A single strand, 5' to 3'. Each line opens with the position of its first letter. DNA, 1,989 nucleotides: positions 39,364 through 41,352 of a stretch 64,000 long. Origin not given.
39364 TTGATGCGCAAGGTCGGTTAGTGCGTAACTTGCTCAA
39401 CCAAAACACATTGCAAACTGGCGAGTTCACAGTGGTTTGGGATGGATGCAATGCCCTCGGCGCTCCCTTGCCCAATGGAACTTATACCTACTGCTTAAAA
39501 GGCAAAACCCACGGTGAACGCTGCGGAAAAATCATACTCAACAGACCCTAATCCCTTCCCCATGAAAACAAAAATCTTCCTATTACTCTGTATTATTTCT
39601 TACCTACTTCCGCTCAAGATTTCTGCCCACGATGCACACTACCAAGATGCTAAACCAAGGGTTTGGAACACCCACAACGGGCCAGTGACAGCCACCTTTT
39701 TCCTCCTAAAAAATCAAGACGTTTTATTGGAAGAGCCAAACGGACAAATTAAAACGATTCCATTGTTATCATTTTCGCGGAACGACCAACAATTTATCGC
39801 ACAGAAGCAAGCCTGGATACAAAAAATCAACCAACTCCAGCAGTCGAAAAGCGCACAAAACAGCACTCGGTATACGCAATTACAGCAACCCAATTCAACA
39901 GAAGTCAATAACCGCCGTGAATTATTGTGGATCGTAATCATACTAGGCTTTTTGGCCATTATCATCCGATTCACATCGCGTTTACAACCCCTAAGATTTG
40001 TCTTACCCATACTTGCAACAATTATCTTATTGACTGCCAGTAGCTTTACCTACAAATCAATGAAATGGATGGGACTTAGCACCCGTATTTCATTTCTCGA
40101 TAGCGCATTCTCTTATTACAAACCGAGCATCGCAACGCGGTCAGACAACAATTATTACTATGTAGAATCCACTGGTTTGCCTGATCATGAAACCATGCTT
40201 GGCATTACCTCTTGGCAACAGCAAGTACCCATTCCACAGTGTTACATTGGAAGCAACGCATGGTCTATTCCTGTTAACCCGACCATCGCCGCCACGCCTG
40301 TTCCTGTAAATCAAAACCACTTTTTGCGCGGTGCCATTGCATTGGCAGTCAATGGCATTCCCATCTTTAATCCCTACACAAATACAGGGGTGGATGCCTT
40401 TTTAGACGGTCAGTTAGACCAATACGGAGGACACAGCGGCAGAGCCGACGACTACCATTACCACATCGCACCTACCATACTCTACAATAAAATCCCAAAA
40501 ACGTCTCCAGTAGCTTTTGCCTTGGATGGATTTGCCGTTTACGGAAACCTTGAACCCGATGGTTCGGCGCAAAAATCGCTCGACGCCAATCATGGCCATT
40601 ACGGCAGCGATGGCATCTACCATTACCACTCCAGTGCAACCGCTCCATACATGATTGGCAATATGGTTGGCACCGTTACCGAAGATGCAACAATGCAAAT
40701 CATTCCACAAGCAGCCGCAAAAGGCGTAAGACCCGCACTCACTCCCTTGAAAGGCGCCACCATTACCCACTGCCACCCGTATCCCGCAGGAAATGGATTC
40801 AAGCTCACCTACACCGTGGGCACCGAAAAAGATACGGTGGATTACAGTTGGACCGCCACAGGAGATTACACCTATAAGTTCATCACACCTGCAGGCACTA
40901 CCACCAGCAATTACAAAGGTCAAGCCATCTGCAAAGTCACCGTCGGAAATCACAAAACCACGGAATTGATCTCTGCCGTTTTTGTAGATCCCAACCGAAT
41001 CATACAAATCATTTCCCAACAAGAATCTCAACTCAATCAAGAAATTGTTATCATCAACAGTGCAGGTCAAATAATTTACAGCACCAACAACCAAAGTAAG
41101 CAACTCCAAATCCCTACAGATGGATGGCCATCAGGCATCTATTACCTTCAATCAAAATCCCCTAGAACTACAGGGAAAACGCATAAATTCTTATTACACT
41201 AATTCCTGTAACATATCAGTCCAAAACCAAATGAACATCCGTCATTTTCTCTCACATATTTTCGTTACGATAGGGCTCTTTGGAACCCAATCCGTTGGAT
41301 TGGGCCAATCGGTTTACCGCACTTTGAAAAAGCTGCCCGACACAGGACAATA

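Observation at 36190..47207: Convergent operon pair: ECF sigma / CpxP-like / MbnP-MbnH-like / YHYH facing a four-gene T9SS cargo operon with a second YHYH protein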

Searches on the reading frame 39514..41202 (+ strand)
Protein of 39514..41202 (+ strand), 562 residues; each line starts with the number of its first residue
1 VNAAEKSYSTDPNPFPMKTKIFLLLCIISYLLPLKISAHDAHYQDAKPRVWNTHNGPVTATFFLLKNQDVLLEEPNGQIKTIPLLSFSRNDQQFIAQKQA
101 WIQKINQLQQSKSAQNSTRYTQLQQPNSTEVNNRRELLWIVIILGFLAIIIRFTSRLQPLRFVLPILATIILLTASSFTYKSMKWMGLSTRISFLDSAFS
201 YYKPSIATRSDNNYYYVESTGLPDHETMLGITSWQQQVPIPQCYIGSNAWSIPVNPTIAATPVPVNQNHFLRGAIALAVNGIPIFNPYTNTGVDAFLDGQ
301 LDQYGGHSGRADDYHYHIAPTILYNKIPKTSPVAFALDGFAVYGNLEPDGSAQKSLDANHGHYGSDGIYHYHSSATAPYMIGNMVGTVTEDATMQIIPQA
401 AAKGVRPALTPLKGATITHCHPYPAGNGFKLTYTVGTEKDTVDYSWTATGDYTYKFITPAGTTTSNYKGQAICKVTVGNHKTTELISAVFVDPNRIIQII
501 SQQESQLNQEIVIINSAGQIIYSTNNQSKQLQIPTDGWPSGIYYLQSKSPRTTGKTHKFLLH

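Call 3: search_protein_families(library=pfam, proteins=[window:39514-41202:+], max_evalue=0.01)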
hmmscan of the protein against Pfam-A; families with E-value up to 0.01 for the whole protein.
window:39514-41202:+ (562 aa): 3 families
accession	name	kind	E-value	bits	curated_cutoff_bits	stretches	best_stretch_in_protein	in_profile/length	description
PF14240.11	YHYH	-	2.1e-14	54.3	25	1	250-346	2-110/193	YHYH protein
PF18962.6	Por_Secre_tail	-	6.2e-06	26.9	27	1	496-552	9-67/75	Secretion system C-terminal sorting domain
PF13585.12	CHU_C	-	0.0091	16.5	27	0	500-549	20-72/86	CHU_C Type IX secretion signal domain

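Call 4: search_protein_families(library=ncbifam, proteins=[window:39514-41202:+], max_evalue=0.01)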
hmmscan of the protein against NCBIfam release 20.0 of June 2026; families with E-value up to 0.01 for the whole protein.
window:39514-41202:+ (562 aa): 1 family
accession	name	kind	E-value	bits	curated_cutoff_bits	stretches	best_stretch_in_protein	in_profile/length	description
TIGR04183.1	Por_Secre_tail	domain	6.4e-07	29.3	23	1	493-560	5-70/72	T9SS type A sorting domain-containing protein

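Call 90: find_homologous_proteins(query=window:39562-41202:+, max_evalue=1e-10)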
Query window:39562-41202:+ (546 aa): 4976 proteins with E <= 1e-10 among 8000 candidates; the best 120 are listed.
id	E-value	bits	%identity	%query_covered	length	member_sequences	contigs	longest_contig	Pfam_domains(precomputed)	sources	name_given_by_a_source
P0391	0.0e+0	1235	99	100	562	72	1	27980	PF14240.12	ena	-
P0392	0.0e+0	1054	83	100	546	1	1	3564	PF14240.12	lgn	-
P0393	1.0e-290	983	77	100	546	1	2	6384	PF14240.12,PF03983.19,PF18962.8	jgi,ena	jgi:hypothetical protein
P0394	2.4e-274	929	73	100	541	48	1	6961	PF14240.12,PF03983.19,PF18962.8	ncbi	-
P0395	8.6e-262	888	72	97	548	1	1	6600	PF14240.12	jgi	jgi:hypothetical protein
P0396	1.3e-258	877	71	97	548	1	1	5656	PF14240.12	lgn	-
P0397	3.9e-256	869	68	100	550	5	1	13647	PF14240.12,PF18962.8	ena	-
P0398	4.9e-254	862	70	97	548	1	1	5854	PF14240.12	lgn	-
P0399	6.6e-254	862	70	97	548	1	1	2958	PF14240.12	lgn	-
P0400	9.7e-254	861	69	100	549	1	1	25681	PF14240.12,PF18962.8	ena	-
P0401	1.1e-253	861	70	97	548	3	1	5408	PF14240.12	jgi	jgi:hypothetical protein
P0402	1.3e-253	861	69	100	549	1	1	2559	PF14240.12,PF18962.8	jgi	-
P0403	1.8e-253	860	69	100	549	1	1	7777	PF14240.12,PF18962.8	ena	-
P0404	2.0e-253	860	69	100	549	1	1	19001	PF14240.12,PF18962.8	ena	-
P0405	2.2e-253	860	69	100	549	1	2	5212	PF14240.12,PF18962.8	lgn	-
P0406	2.7e-253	860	69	100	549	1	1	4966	PF14240.12,PF18962.8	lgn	-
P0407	3.1e-253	859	69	100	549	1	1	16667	PF14240.12,PF18962.8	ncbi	ncbi:MAG: YHYH protein [Bacteroidia bacterium]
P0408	3.6e-253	859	69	100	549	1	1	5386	PF14240.12,PF18962.8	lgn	-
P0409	4.3e-253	859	69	100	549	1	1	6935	PF14240.12,PF18962.8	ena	-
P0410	4.5e-253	859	69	100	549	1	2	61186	PF14240.12,PF18962.8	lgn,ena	-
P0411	6.2e-253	858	69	100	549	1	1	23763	PF14240.12,PF18962.8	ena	-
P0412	7.2e-253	858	69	100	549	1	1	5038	PF14240.12,PF18962.8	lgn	-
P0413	7.5e-253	858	69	100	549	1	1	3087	PF14240.12,PF18962.8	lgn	-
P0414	8.1e-253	858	68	100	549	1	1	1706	PF14240.12,PF18962.8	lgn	-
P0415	8.3e-253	858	69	100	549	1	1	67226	PF14240.12,PF18962.8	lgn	-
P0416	8.9e-253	858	69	100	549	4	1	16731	PF14240.12,PF18962.8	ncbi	ncbi:MAG: hypothetical protein RL285_1128 [Bacteroidota bacterium]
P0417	1.1e-252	858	69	100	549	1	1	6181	PF14240.12,PF18962.8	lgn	-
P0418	1.2e-252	857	69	100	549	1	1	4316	PF14240.12,PF18962.8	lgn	-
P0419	1.3e-252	857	69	100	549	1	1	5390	PF14240.12,PF18962.8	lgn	-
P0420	1.3e-252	857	68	100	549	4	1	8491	PF14240.12,PF18962.8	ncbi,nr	ncbi:MAG: YHYH protein [Bacteroidetes bacterium]|nr:YHYH protein [Bacteroidota bacterium]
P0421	1.4e-252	857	69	100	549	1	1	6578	PF14240.12,PF18962.8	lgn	-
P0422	1.5e-252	857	69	100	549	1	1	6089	PF14240.12,PF18962.8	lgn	-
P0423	1.5e-252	857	69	100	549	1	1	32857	PF14240.12,PF18962.8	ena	-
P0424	1.6e-252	857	69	100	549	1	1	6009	PF14240.12,PF18962.8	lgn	-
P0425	1.6e-252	857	69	100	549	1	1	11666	PF14240.12,PF18962.8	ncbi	ncbi:MAG: hypothetical protein RL003_444 [Bacteroidota bacterium]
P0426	1.7e-252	857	69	100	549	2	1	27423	PF14240.12,PF18962.8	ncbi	-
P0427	1.7e-252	857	68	100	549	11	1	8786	PF14240.12,PF18962.8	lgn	-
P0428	1.8e-252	857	68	100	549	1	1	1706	PF14240.12,PF18962.8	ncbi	-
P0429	2.0e-252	857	69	100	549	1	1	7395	PF14240.12,PF18962.8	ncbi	ncbi:MAG: YHYH protein [Bacteroidia bacterium]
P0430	2.5e-252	856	69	100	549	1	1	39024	PF14240.12,PF18962.8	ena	-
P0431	2.6e-252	856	69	100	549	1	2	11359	PF14240.12,PF18962.8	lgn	-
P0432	2.8e-252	856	69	100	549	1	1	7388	PF14240.12,PF18962.8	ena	-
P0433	3.0e-252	856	69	100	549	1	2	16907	PF14240.12,PF18962.8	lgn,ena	-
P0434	3.3e-252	856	68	100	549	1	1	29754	PF14240.12,PF18962.8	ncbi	ncbi:MAG: YHYH protein [Bacteroidia bacterium]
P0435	3.5e-252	856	68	100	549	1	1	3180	PF14240.12,PF18962.8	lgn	-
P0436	4.0e-252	856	69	100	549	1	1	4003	PF14240.12,PF18962.8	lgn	-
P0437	4.3e-252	856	68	100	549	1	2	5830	PF14240.12,PF18962.8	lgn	-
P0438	4.3e-252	856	69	100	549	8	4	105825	PF14240.12,PF18962.8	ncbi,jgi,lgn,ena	-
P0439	6.8e-252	855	69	98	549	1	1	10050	PF14240.12,PF18962.8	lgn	-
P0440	7.1e-252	855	69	100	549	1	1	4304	PF14240.12,PF18962.8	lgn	-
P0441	1.1e-251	854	69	100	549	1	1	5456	PF14240.12,PF18962.8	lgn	-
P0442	1.5e-251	854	69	100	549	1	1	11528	PF14240.12,PF18962.8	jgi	-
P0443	1.7e-251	854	68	100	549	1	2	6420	PF14240.12,PF18962.8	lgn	-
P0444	1.7e-251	854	68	100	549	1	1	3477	PF14240.12,PF18962.8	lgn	-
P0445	2.0e-251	853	68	100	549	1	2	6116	PF14240.12,PF18962.8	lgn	-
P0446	2.0e-251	853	68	100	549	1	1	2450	PF14240.12,PF18962.8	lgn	-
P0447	3.2e-251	853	69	100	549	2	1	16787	PF14240.12,PF18962.8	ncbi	ncbi:MAG: hypothetical protein RJA00_1509 [Bacteroidota bacterium]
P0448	3.3e-251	853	68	100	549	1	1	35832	PF14240.12,PF18962.8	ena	-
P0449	4.3e-251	852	68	100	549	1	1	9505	PF14240.12,PF18962.8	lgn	-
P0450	7.6e-251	851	68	100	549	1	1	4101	PF14240.12,PF18962.8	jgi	jgi:hypothetical protein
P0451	1.1e-250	851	68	100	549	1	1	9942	PF14240.12,PF18962.8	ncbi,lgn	-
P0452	2.8e-250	850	68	100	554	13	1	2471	PF14240.12,PF18962.8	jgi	jgi:YHYH protein/Secretion system C-terminal sorting domain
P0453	1.3e-249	847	68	100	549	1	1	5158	PF14240.12,PF18962.8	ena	-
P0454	2.0e-248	844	67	100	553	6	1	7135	PF14240.12,PF18962.8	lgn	-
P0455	4.2e-248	842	68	100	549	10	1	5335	PF14240.12,PF18962.8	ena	-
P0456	3.4e-245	833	67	100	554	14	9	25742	PF13585.13,PF14240.12,PF18962.8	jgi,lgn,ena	-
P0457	2.1e-243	827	66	100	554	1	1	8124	PF13585.13,PF14240.12,PF18962.8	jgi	jgi:hypothetical protein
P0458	3.3e-226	770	65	97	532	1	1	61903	PF14240.12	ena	-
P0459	4.6e-224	763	62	99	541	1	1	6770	PF14240.12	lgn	-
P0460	7.3e-213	726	61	96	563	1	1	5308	PF14240.12,PF18962.8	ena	-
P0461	1.0e-212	726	59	99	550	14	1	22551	PF14240.12,PF18962.8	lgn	-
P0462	1.2e-212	725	60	96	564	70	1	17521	PF14240.12,PF18962.8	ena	-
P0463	1.3e-212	725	59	100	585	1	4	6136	PF14240.12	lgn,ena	-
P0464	2.8e-212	724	61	96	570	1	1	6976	PF14240.12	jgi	jgi:hypothetical protein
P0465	7.0e-212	723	59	100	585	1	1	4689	PF14240.12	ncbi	-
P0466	1.3e-211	722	58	100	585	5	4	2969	PF14240.12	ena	-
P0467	1.9e-211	721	59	100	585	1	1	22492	PF14240.12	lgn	-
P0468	3.8e-211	720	58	100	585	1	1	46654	PF14240.12,PF18962.8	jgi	jgi:hypothetical protein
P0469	4.0e-211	720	59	100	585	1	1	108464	PF14240.12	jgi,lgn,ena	jgi:hypothetical protein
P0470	4.9e-211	720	59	100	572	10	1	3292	PF14240.12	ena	-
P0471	5.3e-211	720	59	100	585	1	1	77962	PF14240.12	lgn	-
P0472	7.1e-211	720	59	96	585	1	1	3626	PF14240.12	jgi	-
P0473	1.2e-210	719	59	100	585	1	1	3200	PF14240.12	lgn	-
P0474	1.4e-210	719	60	99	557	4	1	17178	PF14240.12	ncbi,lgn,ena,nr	ncbi:MAG: YHYH protein [Flavobacteriaceae bacterium]|nr:YHYH protein [Flavobacteriaceae bacterium]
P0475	7.5e-209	713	59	99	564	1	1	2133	PF14240.12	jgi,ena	-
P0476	1.1e-208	712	58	99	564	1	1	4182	PF14240.12,PF18962.8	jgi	jgi:hypothetical protein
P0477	7.1e-206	703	59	100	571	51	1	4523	PF14240.12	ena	-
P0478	7.2e-206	703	58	99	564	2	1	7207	PF14240.12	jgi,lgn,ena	jgi:hypothetical protein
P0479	9.5e-206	703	59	96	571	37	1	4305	PF14240.12,PF18962.8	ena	-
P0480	2.2e-205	701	64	86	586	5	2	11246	PF14240.12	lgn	-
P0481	2.7e-204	698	57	99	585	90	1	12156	PF14240.12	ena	-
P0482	1.1e-198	679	57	99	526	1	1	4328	PF14240.12,PF18962.8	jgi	jgi:hypothetical protein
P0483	2.8e-198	678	75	72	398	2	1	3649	PF14240.12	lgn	-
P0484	1.4e-191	656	59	90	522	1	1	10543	PF14240.12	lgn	-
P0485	2.0e-187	642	67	76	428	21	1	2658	PF14240.12,PF18962.8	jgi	jgi:hypothetical protein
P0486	2.3e-187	642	65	77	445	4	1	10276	PF14240.12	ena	-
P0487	5.8e-187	641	66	76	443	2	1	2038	PF14240.12,PF18962.8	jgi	jgi:hypothetical protein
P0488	4.1e-185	635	53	100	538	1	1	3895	PF14240.12,PF18962.8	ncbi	-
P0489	1.2e-183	630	53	97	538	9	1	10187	PF14240.12,PF18962.8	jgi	-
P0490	3.2e-181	622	52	100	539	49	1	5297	PF14240.12,PF18962.8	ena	-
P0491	6.6e-180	617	52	100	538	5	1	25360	PF14240.12,PF18962.8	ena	-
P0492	2.1e-179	616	53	99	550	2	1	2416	PF14240.12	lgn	-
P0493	1.3e-174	600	53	96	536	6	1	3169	PF14240.12,PF18962.8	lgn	-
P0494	1.4e-173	596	53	96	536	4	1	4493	PF14240.12,PF18962.8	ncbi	-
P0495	4.9e-173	595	51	99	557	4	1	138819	PF14240.12,PF18962.8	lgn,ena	-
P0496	1.2e-171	590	52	98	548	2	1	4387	PF14240.12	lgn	-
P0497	1.9e-169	583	76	61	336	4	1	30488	PF14240.12,PF18962.8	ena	-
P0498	5.4e-169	581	54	92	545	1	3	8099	PF14240.12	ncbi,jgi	jgi:hypothetical protein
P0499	1.1e-168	580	57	86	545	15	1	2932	PF14240.12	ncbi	-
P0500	3.9e-167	575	52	99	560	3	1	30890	PF14240.12,PF18962.8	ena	-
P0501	3.5e-166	572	53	97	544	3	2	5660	PF14240.12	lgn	-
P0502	7.1e-166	571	51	96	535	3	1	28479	PF14240.12,PF18962.8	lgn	-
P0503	1.5e-164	567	56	84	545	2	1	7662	PF14240.12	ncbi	-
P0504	1.6e-164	567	52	97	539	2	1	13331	PF14240.12,PF18962.8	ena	-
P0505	2.5e-164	566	52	97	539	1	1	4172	PF14240.12,PF18962.8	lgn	-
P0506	6.1e-164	565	50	99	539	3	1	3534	PF14240.12,PF18962.8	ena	-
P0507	7.2e-164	564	52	97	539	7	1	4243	PF14240.12,PF18962.8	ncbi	-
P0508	1.8e-163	563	74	61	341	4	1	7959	PF13585.13,PF14240.12,PF18962.8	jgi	-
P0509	1.2e-160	554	50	96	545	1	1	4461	PF14240.12,PF18962.8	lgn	-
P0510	1.5e-155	537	80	53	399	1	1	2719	PF14240.12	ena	-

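Call 91: find_encoding_contigs(protein=P0495, flank=9000, max_places=1)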
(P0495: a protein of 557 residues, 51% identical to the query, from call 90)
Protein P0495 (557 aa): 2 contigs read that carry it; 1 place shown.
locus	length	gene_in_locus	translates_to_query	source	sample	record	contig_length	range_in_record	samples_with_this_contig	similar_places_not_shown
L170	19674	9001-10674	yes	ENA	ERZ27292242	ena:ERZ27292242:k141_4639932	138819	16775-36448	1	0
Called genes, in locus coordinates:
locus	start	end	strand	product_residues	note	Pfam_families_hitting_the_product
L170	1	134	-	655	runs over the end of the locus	PF13522:GATase_6, PF13537:GATase_7, PF00733:Asn_synthase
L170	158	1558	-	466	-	PF13439:Glyco_transf_4 (weak), PF00534:Glycos_transf_1, PF13692:Glyco_trans_1_4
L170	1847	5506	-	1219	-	-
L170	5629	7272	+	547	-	PF00149:Metallophos, PF18962:Por_Secre_tail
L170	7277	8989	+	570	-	PF00149:Metallophos, PF18962:Por_Secre_tail (weak)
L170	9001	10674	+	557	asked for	PF14240:YHYH, PF18962:Por_Secre_tail (weak)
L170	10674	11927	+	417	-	PF07603:Lcl_C, PF18962:Por_Secre_tail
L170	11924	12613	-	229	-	PF01227:GTP_cyclohydroI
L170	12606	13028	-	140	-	PF01242:PTPS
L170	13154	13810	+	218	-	PF00923:TAL_FSA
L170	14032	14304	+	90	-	PF00126:HTH_1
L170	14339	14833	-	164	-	PF00583:Acetyltransf_1, PF13302:Acetyltransf_3, PF13420:Acetyltransf_4 (weak), PF13508:Acetyltransf_7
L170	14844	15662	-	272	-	PF02548:Pantoate_transf, PF13714:PEP_mutase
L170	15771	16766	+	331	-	-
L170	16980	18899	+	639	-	PF00012:HSP70, PF06723:MreB_Mbl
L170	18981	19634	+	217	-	-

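Call 92: find_encoding_contigs(protein=P0500, flank=9000, max_places=1)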
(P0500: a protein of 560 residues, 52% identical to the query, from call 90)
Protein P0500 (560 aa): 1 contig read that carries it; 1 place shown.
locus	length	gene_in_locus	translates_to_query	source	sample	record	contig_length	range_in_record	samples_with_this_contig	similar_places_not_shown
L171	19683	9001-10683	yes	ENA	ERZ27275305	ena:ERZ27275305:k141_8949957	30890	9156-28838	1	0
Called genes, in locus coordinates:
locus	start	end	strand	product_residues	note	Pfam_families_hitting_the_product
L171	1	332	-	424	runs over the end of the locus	PF02812:ELFV_dehydrog_N, PF00208:ELFV_dehydrog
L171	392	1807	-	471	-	-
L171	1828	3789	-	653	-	PF13522:GATase_6, PF13537:GATase_7, PF00733:Asn_synthase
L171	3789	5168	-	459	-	PF13439:Glyco_transf_4 (weak), PF00534:Glycos_transf_1, PF13692:Glyco_trans_1_4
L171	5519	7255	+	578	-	PF00149:Metallophos, PF18962:Por_Secre_tail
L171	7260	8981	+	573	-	PF00149:Metallophos, PF18962:Por_Secre_tail (weak)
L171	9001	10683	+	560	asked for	PF14240:YHYH, PF18962:Por_Secre_tail (weak)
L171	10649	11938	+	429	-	PF07603:Lcl_C, PF18962:Por_Secre_tail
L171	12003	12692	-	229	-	PF01227:GTP_cyclohydroI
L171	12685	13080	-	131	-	PF01242:PTPS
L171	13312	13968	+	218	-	PF00923:TAL_FSA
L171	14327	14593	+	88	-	PF00126:HTH_1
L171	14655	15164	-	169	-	PF13302:Acetyltransf_3, PF00583:Acetyltransf_1, PF13508:Acetyltransf_7, PF13673:Acetyltransf_10 (weak), PF13420:Acetyltransf_4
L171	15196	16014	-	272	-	PF02548:Pantoate_transf, PF13714:PEP_mutase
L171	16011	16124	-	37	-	-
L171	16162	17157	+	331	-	-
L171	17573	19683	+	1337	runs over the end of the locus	PF20009:GEVED (weak), PF00801:PKD (faint), PF18911:PKD_4 (faint), PF18981:InlK_D3 (faint), PF20009:GEVED, PF15418:DUF4625 (faint), PF16403:Bact_surface_Ig-like, PF18962:Por_Secre_tail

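Call 93: find_encoding_contigs(protein=P0458, flank=9000, max_places=1)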
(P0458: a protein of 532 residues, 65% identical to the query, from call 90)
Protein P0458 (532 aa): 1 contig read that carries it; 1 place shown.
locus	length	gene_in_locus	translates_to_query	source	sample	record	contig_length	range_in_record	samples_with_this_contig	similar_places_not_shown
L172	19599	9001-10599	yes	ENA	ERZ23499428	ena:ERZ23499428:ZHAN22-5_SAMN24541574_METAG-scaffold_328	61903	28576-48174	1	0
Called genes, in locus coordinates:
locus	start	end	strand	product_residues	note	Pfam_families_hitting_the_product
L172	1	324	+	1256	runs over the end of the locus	PF02836:Glyco_hydro_2_C (weak), PF00933:Glyco_hydro_3, PF01915:Glyco_hydro_3_C, PF14310:Fn3-like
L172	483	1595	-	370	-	PF03935:SKN1_KRE6_Sbg1 (weak), PF00722:Glyco_hydro_16, PF26113:GH16_XgeA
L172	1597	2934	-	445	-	PF18911:PKD_4, PF00801:PKD, PF02018:CBM_4_9 (weak)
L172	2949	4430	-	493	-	PF14322:SusD-like_3, PF12771:SusD-like_2 (faint), PF07980:SusD_RagB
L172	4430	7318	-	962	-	PF07715:Plug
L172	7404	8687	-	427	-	PF13648:Lipocalin_4 (faint), PF18962:Por_Secre_tail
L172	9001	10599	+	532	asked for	PF14240:YHYH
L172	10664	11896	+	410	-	PF07603:Lcl_C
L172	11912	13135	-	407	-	PF01979:Amidohydro_1, PF07969:Amidohydro_3 (weak)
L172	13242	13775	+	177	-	PF25087:GMPPB_C (faint), PF00132:Hexapep (weak), PF25084:LbH_EIF2B (weak), PF00132:Hexapep (weak)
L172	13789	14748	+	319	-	PF01551:Peptidase_M23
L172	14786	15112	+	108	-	PF00376:MerR, PF13411:MerR_1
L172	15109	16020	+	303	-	-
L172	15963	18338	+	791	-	-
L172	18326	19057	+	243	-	PF03740:PdxJ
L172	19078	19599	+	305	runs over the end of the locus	-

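Call 94: find_encoding_contigs(protein=P0474, flank=9000, max_places=1)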
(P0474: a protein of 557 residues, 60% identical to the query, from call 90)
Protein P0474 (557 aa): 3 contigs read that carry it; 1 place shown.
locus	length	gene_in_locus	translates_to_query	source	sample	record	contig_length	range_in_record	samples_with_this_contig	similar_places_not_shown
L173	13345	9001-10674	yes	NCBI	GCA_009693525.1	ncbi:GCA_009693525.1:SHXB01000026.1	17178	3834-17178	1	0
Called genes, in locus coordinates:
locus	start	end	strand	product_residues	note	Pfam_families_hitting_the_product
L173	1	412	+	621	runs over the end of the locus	-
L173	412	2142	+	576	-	-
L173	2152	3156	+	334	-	-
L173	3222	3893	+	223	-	-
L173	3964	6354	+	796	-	PF00933:Glyco_hydro_3, PF01915:Glyco_hydro_3_C, PF14310:Fn3-like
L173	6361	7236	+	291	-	-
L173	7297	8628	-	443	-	PF16760:CBM53 (faint), PF26120:CBM_1st_SusF (faint), PF22058:X25_BaPul_like (faint), PF02922:CBM_48 (weak), PF16561:AMPK1_CBM (weak), PF02922:CBM_48 (weak), PF18962:Por_Secre_tail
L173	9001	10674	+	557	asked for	PF14240:YHYH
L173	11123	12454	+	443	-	PF18962:Por_Secre_tail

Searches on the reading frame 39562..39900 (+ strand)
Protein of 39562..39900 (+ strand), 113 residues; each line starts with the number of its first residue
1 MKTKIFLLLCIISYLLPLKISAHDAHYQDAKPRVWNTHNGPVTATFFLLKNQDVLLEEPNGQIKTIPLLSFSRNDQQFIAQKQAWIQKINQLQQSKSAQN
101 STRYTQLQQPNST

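Call 67: search_protein_families(library=pfam, proteins=[window:39562-39900:+], max_evalue=0.01)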
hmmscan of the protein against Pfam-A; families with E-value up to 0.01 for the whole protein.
window:39562-39900:+ (113 aa): 0 families
